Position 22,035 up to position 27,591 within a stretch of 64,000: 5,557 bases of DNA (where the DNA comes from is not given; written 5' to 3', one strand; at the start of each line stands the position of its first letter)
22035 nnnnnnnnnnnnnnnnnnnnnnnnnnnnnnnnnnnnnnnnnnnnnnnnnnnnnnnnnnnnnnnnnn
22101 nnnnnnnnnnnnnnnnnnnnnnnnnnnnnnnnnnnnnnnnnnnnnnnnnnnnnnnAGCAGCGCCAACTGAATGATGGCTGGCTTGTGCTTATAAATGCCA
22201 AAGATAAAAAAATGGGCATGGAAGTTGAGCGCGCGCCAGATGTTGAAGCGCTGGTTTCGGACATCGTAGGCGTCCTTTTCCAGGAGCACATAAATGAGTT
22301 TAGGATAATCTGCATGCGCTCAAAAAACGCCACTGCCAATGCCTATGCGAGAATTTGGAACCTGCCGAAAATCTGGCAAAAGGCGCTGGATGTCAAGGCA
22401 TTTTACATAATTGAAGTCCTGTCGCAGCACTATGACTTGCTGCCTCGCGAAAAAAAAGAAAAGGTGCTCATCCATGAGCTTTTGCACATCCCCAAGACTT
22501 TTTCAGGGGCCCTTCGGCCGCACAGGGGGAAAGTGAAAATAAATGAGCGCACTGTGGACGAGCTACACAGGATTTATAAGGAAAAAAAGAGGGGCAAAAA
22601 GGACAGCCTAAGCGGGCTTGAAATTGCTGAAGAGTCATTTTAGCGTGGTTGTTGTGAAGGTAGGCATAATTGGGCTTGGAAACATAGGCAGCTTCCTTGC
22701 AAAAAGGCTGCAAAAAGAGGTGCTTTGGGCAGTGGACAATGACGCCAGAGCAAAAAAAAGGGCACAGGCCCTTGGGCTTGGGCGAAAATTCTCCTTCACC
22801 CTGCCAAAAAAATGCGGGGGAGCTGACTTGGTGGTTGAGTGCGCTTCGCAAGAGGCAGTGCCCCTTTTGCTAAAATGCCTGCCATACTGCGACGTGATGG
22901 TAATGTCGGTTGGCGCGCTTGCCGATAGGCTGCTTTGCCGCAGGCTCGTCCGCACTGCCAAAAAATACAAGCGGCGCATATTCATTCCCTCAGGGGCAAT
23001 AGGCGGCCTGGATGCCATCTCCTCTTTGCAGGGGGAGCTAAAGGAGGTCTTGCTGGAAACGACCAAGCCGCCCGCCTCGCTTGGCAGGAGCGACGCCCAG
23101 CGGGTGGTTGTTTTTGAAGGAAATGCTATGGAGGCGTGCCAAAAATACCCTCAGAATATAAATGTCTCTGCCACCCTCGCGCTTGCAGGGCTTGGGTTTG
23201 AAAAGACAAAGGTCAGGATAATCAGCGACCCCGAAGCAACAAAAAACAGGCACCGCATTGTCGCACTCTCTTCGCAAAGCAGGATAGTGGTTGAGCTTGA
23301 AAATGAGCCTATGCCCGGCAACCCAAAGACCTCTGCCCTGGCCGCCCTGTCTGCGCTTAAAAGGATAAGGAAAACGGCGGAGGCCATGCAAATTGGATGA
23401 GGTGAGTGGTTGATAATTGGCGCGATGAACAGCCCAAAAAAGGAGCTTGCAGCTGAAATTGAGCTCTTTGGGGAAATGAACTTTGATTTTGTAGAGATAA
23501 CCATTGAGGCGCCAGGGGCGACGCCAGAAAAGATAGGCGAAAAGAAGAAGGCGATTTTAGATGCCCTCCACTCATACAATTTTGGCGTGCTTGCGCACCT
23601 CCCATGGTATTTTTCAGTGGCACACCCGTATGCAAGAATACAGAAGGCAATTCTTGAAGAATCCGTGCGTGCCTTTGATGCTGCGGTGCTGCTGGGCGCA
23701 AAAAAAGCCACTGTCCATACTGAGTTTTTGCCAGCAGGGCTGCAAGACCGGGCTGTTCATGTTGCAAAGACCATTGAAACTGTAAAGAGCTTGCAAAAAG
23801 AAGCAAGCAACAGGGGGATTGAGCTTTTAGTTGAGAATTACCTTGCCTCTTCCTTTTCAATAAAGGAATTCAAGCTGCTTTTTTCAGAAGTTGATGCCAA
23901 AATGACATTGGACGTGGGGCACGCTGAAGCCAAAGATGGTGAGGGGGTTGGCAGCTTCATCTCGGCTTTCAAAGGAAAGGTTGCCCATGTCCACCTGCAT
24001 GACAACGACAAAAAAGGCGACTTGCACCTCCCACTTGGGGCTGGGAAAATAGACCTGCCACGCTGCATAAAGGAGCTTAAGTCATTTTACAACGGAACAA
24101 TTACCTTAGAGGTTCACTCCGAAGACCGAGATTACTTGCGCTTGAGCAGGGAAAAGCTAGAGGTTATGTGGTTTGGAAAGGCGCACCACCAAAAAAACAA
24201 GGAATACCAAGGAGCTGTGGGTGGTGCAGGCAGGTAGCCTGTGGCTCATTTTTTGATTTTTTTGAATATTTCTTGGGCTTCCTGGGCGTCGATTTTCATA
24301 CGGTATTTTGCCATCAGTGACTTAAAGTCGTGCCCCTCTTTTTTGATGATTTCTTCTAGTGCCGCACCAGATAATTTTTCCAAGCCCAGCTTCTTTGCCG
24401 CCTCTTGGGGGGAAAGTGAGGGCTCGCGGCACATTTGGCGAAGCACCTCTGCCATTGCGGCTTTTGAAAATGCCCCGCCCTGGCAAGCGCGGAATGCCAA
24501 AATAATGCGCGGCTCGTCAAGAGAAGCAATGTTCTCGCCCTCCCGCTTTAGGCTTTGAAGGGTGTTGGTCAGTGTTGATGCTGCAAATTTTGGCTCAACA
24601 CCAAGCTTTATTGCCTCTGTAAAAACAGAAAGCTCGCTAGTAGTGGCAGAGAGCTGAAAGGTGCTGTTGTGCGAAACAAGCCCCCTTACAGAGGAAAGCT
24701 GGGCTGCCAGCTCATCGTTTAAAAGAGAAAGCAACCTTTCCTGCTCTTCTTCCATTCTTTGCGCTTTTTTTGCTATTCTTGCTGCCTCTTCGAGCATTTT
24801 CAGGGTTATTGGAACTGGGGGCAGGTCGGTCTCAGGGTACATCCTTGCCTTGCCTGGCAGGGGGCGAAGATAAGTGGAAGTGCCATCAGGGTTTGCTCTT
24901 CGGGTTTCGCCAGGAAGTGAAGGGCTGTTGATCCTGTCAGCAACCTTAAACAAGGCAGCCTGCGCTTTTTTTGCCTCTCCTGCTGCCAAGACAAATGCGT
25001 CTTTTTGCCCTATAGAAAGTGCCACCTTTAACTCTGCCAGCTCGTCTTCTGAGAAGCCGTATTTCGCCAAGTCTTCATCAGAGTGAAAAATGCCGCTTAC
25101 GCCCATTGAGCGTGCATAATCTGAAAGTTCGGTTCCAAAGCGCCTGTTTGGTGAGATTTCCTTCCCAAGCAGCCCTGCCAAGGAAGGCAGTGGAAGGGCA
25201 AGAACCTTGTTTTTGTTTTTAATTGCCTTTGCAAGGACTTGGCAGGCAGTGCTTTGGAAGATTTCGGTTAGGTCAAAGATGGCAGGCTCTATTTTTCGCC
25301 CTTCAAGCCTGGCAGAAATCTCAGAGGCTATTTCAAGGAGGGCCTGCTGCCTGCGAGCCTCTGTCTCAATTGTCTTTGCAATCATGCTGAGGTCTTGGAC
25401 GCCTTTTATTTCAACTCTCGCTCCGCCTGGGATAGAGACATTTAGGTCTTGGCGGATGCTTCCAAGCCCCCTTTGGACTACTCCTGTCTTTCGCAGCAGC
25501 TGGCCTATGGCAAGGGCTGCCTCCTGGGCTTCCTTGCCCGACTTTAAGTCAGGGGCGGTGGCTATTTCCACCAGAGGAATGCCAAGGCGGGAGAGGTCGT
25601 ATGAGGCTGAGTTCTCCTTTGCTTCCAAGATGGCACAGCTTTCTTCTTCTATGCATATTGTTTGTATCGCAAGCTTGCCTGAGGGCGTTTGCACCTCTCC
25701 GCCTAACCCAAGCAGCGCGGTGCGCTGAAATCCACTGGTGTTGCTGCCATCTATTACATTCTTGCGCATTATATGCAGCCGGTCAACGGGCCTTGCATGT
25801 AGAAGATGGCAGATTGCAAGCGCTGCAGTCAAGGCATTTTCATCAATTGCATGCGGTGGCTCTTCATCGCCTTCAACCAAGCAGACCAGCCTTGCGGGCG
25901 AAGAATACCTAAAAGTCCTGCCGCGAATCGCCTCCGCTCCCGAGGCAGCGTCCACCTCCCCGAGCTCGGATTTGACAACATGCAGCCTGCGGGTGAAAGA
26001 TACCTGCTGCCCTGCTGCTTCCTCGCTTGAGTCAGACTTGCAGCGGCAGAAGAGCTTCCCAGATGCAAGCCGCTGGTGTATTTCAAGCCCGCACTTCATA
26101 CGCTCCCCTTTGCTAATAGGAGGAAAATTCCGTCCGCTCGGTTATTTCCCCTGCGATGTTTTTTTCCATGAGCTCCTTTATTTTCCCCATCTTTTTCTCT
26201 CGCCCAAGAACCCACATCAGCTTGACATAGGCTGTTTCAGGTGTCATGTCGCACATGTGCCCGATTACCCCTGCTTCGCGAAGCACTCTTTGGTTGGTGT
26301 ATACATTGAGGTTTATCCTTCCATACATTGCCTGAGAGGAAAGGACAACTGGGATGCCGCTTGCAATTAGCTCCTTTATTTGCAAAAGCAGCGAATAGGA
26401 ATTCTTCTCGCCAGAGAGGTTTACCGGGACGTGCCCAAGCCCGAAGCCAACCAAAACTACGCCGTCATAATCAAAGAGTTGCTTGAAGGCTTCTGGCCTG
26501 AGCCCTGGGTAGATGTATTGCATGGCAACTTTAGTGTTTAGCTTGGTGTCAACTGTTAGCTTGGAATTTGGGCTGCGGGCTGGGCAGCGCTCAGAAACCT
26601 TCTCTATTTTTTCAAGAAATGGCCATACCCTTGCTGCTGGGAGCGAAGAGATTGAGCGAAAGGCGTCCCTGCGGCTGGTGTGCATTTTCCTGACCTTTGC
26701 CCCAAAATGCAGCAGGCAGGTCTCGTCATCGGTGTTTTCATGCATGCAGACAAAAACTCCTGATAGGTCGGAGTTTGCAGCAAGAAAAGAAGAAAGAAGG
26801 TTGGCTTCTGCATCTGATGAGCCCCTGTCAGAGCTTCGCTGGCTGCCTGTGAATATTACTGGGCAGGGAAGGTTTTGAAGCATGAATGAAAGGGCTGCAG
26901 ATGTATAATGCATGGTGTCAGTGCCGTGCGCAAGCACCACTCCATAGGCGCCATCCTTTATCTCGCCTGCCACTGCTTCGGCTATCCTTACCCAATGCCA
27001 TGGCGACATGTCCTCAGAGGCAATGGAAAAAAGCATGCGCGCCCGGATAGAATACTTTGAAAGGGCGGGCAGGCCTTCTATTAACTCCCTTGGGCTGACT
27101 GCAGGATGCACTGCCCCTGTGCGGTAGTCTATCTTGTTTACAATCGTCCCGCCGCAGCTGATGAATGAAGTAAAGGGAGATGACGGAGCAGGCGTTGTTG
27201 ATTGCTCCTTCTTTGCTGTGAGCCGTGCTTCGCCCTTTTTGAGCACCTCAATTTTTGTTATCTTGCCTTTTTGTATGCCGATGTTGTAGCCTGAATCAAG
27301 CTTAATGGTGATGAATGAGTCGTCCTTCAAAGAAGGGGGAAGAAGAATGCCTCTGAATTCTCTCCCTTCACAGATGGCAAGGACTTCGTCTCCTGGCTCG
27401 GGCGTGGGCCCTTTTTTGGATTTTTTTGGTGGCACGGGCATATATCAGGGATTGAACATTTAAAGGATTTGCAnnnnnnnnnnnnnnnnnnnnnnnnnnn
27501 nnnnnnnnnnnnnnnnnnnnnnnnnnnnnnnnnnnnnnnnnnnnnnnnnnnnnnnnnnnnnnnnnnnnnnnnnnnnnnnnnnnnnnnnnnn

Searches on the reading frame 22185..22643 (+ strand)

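Call 60: search_protein_families(library=pfam, proteins=[window:22185-22643:+], max_evalue=0.001)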
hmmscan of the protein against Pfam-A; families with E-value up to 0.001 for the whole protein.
window:22185-22643:+ (152 aa): 1 family
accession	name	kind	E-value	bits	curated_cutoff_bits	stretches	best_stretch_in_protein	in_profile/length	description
PF18894.6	PhageMetallopep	-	2.2e-19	70.3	23.7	1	13-114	2-111/134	Putative phage metallopeptidase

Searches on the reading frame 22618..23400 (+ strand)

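Call 60: search_protein_families(library=pfam, proteins=[window:22618-23400:+], max_evalue=0.001)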
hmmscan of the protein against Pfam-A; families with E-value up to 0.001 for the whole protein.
window:22618-23400:+ (260 aa): 2 families
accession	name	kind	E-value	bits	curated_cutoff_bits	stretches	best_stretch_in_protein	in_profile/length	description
PF01958.23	Asp_DH_C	-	2.4e-32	111.5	27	1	161-247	3-89/89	Aspartate dehydrogenase, C-terminal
PF03447.22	NAD_binding_3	-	2.1e-11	45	24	1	19-124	1-116/116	Homoserine dehydrogenase, NAD binding domain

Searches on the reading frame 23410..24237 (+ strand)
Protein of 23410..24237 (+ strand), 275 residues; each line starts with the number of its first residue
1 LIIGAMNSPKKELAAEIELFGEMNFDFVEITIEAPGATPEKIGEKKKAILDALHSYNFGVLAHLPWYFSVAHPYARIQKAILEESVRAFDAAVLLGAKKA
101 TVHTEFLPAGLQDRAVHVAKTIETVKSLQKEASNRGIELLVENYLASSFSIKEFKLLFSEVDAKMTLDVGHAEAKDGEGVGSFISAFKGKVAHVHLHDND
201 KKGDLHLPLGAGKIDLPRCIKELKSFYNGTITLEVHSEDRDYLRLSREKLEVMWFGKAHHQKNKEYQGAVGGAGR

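Call 60: search_protein_families(library=pfam, proteins=[window:23410-24237:+], max_evalue=0.001)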
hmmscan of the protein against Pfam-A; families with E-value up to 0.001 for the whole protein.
window:23410-24237:+ (275 aa): 1 family
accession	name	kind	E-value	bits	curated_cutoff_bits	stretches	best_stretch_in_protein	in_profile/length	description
PF01261.30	AP_endonuc_2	-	9.9e-26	91.4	31.1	1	22-249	6-242/249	Xylose isomerase-like TIM barrel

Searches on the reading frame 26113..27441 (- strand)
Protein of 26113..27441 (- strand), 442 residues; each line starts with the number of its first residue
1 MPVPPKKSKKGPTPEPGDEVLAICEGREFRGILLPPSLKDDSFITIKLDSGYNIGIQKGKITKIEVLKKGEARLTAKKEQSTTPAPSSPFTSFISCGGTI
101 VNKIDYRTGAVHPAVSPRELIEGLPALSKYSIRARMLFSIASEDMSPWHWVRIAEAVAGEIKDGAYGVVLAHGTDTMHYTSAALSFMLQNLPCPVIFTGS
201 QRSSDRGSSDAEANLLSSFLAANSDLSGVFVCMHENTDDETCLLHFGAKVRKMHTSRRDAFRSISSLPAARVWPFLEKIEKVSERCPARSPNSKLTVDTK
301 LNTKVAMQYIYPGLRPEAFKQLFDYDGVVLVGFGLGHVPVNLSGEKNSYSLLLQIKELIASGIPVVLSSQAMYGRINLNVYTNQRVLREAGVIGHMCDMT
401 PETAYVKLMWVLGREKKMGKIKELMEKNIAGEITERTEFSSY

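Call 60: search_protein_families(library=pfam, proteins=[window:26113-27441:-], max_evalue=0.001)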
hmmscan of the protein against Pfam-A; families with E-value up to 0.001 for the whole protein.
window:26113-27441:- (442 aa): 3 families
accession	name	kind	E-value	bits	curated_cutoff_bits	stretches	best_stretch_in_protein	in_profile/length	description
PF00710.25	Asparaginase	-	9.1e-53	179.1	22.5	1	93-272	4-180/193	Asparaginase, N-terminal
PF17763.6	Asparaginase_C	-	1.8e-26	92.8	34.6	1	304-425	1-114/114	Glutaminase/Asparaginase C-terminal domain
PF18195.6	GatD_N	-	1.9e-13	50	25.7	1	15-67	2-54/54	GatD N-terminal domain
